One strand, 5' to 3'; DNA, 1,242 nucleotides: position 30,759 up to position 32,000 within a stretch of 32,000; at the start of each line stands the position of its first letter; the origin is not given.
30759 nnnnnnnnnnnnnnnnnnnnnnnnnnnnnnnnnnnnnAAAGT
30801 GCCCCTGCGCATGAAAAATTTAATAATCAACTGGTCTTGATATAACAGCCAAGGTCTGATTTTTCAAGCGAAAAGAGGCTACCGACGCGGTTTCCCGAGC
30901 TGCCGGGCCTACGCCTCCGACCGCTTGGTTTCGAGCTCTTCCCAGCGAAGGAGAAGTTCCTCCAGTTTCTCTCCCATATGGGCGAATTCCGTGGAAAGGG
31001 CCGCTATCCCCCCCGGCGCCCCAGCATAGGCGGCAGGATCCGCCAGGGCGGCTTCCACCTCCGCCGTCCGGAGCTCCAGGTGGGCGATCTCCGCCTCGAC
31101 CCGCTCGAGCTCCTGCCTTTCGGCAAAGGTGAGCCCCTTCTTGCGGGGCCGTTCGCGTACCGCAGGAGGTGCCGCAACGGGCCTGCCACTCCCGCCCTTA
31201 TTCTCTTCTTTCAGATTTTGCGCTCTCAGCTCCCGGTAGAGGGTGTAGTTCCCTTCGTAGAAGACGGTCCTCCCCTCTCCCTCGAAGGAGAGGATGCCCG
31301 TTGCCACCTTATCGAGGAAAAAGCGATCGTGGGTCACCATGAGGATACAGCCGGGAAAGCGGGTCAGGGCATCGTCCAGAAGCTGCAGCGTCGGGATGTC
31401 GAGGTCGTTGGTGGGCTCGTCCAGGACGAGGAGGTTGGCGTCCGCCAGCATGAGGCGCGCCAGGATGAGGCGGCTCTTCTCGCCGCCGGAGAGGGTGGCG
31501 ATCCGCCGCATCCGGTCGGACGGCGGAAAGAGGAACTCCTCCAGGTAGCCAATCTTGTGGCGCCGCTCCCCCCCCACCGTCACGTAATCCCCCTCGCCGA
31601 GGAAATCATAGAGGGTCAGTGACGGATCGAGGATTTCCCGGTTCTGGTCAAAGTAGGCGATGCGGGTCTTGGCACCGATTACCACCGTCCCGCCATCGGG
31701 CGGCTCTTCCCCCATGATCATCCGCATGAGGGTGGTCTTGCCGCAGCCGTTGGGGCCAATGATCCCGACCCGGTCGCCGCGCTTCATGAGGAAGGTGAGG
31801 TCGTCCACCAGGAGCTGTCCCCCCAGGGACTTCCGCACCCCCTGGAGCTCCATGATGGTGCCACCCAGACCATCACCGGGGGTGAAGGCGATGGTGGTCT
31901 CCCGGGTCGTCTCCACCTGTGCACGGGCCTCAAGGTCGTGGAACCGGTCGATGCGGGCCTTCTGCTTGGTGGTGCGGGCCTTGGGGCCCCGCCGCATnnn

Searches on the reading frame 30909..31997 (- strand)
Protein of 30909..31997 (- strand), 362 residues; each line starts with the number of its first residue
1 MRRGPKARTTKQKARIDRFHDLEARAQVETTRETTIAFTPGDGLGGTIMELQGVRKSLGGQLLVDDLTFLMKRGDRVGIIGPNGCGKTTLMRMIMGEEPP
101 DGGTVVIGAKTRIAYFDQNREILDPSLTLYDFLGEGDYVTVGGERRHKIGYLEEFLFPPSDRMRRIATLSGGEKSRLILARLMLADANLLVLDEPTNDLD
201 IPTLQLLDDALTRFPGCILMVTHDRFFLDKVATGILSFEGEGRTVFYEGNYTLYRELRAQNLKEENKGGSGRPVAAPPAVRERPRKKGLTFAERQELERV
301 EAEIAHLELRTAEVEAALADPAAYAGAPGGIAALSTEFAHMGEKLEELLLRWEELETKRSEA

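Call 10: search_protein_families(library=pfam, proteins=[window:30909-31997:-], max_evalue=1)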
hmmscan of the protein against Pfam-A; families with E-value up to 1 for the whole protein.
window:30909-31997:- (362 aa): 24 families
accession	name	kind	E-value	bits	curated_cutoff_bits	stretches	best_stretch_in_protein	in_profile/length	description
PF00005.33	ABC_tran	-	2.4e-24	86.9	25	1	65-197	2-137/137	ABC transporter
PF16326.10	ABC_tran_CTD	-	1.4e-16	60.9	32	1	289-356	2-68/69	ABC transporter C-terminal domain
PF13304.12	AAA_21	-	1.5e-05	25.7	27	1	78-101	3-32/304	AAA domain, putative AbiEii toxin, Type IV TA system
PF02463.25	SMC_N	-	7.3e-05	22.7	40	2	78-94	28-44/220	RecF/RecN/SMC N terminal domain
PF00006.31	ATP-synt_ab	-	0.00019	21.6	29.5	1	66-107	6-46/213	ATP synthase alpha/beta family, nucleotide-binding domain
PF13476.12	AAA_23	-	0.0091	17.1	27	1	78-94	23-39/201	AAA domain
PF13604.12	AAA_30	-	0.0092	16.2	27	1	76-194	20-96/191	AAA domain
PF24389.1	ORC-CDC6-like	-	0.01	15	27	1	79-95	37-53/571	ORC-CDC6-like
PF13191.12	AAA_16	-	0.011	16.7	32.6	1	77-210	27-155/167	AAA ATPase domain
PF13173.12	AAA_14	-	0.017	15.6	27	1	77-117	5-36/129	AAA domain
PF05729.18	NACHT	-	0.019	15.2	26.7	1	77-95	3-21/167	NACHT domain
PF00931.28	NB-ARC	-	0.037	13.7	23.5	1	75-96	19-40/248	NB-ARC domain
PF19993.5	DO-GTPase2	-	0.04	14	27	1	76-94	2-20/226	Double-GTPase 2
PF00004.35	AAA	-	0.046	14.6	21.2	1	79-97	3-21/131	ATPase family associated with various cellular activities (AAA)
PF13401.12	AAA_22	-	0.047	14.4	27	1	79-101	10-32/130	AAA domain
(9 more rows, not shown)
